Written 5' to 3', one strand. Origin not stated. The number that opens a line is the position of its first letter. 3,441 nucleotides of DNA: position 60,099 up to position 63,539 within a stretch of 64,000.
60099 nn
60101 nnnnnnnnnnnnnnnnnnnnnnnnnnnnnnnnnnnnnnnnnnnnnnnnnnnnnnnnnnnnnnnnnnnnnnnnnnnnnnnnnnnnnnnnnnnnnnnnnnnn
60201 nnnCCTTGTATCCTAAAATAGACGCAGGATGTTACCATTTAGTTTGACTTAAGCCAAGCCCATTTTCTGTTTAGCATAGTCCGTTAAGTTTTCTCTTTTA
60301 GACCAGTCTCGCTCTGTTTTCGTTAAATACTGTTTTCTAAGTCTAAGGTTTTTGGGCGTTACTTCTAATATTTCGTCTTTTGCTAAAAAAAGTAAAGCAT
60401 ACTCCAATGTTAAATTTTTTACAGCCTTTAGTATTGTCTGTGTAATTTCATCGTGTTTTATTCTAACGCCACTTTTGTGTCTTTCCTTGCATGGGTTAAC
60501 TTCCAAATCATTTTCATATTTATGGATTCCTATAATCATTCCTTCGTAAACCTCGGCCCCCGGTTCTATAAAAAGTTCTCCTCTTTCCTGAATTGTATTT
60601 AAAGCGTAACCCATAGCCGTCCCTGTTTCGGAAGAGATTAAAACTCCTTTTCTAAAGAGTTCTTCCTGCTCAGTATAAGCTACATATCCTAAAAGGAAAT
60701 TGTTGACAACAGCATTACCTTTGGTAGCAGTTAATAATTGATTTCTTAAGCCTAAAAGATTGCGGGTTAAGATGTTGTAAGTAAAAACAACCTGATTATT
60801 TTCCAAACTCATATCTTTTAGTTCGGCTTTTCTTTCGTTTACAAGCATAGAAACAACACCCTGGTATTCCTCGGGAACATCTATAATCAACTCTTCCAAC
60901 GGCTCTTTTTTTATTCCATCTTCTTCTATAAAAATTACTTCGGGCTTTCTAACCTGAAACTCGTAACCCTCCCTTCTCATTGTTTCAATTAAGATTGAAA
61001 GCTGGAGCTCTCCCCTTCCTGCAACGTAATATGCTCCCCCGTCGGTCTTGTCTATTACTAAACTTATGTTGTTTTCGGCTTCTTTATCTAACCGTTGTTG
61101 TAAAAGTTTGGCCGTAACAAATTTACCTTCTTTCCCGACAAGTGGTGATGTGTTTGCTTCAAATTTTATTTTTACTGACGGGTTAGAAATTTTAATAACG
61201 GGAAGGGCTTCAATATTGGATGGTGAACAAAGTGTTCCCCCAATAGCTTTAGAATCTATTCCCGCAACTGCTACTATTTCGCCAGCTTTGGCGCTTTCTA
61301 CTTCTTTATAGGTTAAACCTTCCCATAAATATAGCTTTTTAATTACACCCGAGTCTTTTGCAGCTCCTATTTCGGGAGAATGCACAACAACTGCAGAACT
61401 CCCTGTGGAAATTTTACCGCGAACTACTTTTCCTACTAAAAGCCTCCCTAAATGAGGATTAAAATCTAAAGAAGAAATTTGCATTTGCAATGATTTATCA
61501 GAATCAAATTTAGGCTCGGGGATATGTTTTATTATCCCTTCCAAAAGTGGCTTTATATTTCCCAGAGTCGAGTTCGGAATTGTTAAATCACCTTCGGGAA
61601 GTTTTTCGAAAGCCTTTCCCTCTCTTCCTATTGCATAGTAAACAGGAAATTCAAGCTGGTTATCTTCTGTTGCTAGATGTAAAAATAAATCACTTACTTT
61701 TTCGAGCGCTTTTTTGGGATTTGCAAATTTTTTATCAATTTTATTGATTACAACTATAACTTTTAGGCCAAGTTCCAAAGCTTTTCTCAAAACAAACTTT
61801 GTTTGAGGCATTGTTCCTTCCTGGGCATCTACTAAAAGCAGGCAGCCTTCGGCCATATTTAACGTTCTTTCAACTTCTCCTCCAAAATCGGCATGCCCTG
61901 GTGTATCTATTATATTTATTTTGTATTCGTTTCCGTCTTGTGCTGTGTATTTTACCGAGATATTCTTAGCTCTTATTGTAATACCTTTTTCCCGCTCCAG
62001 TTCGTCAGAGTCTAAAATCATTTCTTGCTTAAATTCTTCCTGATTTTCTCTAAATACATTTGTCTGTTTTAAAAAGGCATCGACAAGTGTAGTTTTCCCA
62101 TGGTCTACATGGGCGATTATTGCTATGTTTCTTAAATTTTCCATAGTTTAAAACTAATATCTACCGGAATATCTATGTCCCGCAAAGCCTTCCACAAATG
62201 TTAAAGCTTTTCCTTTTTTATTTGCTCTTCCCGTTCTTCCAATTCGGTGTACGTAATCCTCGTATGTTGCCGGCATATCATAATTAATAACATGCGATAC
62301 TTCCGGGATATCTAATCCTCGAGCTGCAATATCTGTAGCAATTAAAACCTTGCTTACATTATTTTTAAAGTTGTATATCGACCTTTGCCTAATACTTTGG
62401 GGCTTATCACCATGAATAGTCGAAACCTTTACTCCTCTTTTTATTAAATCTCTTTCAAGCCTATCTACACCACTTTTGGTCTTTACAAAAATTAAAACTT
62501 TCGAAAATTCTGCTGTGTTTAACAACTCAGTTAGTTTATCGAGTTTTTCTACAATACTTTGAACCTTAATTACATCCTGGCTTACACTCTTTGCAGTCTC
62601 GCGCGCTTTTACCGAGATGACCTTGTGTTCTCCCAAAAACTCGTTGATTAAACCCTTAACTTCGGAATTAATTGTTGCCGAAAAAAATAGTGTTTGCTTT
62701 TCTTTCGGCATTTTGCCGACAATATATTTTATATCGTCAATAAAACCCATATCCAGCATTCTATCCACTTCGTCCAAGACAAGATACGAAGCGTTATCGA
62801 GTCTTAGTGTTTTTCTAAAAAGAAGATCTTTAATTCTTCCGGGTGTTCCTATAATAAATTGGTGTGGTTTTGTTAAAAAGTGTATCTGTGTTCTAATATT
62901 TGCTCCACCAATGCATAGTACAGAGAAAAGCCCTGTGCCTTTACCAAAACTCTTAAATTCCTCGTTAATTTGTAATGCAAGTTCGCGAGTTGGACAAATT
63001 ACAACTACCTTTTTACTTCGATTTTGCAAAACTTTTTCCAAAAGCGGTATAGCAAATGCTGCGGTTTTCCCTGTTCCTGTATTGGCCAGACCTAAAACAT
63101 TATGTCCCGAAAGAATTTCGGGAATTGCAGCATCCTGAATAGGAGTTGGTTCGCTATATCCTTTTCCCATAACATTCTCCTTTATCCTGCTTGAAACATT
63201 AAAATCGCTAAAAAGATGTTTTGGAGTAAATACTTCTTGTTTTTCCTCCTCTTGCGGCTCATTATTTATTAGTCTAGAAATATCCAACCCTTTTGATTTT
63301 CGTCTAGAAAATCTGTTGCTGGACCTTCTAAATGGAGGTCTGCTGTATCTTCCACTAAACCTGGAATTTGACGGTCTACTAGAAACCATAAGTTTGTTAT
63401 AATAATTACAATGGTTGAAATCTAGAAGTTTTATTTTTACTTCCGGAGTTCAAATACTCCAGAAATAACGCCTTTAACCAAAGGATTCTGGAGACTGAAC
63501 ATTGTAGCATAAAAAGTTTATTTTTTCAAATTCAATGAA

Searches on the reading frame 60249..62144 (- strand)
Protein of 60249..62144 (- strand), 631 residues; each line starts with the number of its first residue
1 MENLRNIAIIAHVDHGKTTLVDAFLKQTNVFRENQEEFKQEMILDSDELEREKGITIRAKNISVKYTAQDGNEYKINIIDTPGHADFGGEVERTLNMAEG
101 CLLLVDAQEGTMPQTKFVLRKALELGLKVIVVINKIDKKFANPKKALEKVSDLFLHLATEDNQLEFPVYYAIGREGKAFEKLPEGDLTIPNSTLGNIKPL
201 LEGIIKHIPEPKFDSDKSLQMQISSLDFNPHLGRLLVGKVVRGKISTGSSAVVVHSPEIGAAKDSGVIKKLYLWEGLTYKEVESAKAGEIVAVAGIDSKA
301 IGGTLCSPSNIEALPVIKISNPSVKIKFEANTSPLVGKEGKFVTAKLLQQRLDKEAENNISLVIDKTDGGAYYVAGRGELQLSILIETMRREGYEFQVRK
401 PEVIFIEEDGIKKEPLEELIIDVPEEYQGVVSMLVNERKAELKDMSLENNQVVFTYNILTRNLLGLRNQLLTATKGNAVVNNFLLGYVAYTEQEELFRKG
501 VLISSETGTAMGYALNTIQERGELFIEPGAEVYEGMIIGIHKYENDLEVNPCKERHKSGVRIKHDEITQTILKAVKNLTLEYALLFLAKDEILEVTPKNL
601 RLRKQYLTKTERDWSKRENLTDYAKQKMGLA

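Call 34: search_protein_families(library=pfam, proteins=[window:60249-62144:-], max_evalue=0.001)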
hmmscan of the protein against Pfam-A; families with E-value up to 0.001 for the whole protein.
window:60249-62144:- (631 aa): 7 families
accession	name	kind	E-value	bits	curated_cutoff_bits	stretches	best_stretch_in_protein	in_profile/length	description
PF00009.33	GTP_EFTU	-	1.3e-55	188.3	26.5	1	3-209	2-187/188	Elongation factor Tu GTP binding domain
PF21018.2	BipA_C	-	7.5e-38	129.1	23.8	1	499-608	1-109/110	TypA/BipA C-terminal domain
PF00679.30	EFG_C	-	1.8e-12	47.5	27.9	1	413-492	3-83/89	Elongation factor G C-terminus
PF22042.2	EF-G_D2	-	7.7e-06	26.4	27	1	224-307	7-83/84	Elongation factor G domain 2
PF01926.29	MMR_HSR1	-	9.7e-05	22.9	21.9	1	8-135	3-113/113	50S ribosome-binding GTPase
PF03144.31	GTP_EFTU_D2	-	0.00036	21.3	30.3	1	233-306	1-73/73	Elongation factor Tu domain 2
PF00735.24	Septin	-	0.00094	19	26.2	0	7-87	7-75/280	Septin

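Call 40: find_homologous_proteins(query=window:60249-62144:-, max_evalue=1e-50)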
Query window:60249-62144:- (631 aa): 8000 proteins with E <= 1e-50 among 8000 candidates; the best 120 are listed.
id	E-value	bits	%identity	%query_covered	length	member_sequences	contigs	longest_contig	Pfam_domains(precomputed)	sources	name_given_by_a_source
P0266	0.0e+0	1333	95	100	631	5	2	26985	PF21018.3,PF00679.31,PF00009.34,PF03144.32,PF22042.3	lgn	-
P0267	0.0e+0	1178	84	100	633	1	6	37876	PF21018.3,PF00679.31,PF00009.34,PF22042.3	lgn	-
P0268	0.0e+0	1030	74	100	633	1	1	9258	PF21018.3,PF00679.31,PF00009.34,PF22042.3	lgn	-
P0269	0.0e+0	1028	75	100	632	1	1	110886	PF21018.3,PF01926.30,PF00679.31,PF00009.34,PF03144.32,PF22042.3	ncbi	-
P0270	0.0e+0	1021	73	100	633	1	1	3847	PF21018.3,PF01926.30,PF00679.31,PF00009.34,PF03144.32,PF22042.3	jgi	-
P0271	0.0e+0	1010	73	99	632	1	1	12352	PF21018.3,PF01926.30,PF00679.31,PF00009.34,PF03144.32,PF22042.3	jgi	-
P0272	1.5e-298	1009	73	100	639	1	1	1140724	PF21018.3,PF00679.31,PF00009.34,PF03144.32,PF22042.3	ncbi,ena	-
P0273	3.1e-298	1008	73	100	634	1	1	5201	PF21018.3,PF01926.30,PF00679.31,PF00009.34,PF03144.32,PF22042.3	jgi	jgi:GTP-binding protein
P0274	4.3e-298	1008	71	100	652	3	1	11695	PF21018.3,PF01926.30,PF00679.31,PF00009.34,PF03144.32,PF22042.3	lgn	-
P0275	1.2e-297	1006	74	100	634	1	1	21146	PF21018.3,PF01926.30,PF00679.31,PF00009.34,PF03144.32,PF22042.3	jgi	jgi:GTP-binding protein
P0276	4.2e-297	1005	73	100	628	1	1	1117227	PF21018.3,PF01926.30,PF00679.31,PF00009.34,PF03144.32,PF22042.3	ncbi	-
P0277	5.4e-297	1004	74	100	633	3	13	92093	PF21018.3,PF01926.30,PF00679.31,PF00009.34,PF03144.32,PF22042.3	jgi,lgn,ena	-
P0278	1.1e-296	1003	73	100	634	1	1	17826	PF21018.3,PF01926.30,PF00679.31,PF00009.34,PF03144.32,PF22042.3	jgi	jgi:GTP-binding protein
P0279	2.8e-296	1002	72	100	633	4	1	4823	PF21018.3,PF01926.30,PF00679.31,PF00009.34,PF03144.32,PF22042.3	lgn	-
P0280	3.5e-296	1001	72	100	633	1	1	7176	PF21018.3,PF01926.30,PF00679.31,PF00009.34,PF03144.32,PF22042.3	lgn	-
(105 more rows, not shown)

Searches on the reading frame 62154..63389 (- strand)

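Call 34: search_protein_families(library=pfam, proteins=[window:62154-63389:-], max_evalue=0.001)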
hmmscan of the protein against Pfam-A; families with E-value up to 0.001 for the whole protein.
window:62154-63389:- (411 aa): 4 families
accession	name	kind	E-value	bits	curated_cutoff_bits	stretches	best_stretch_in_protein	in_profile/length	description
PF00270.35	DEAD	-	5e-50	169.9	26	1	82-245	1-165/167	DEAD/DEAH box helicase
PF00271.37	Helicase_C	-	1e-35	122.7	23.5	1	281-390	1-110/110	Helicase conserved C-terminal domain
PF04851.21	ResIII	-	5.5e-11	43.1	22.5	1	84-241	7-163/164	Type III restriction enzyme, res subunit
PF13245.12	AAA_19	-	0.00021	21.9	25.1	0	85-213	1-103/134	AAA domain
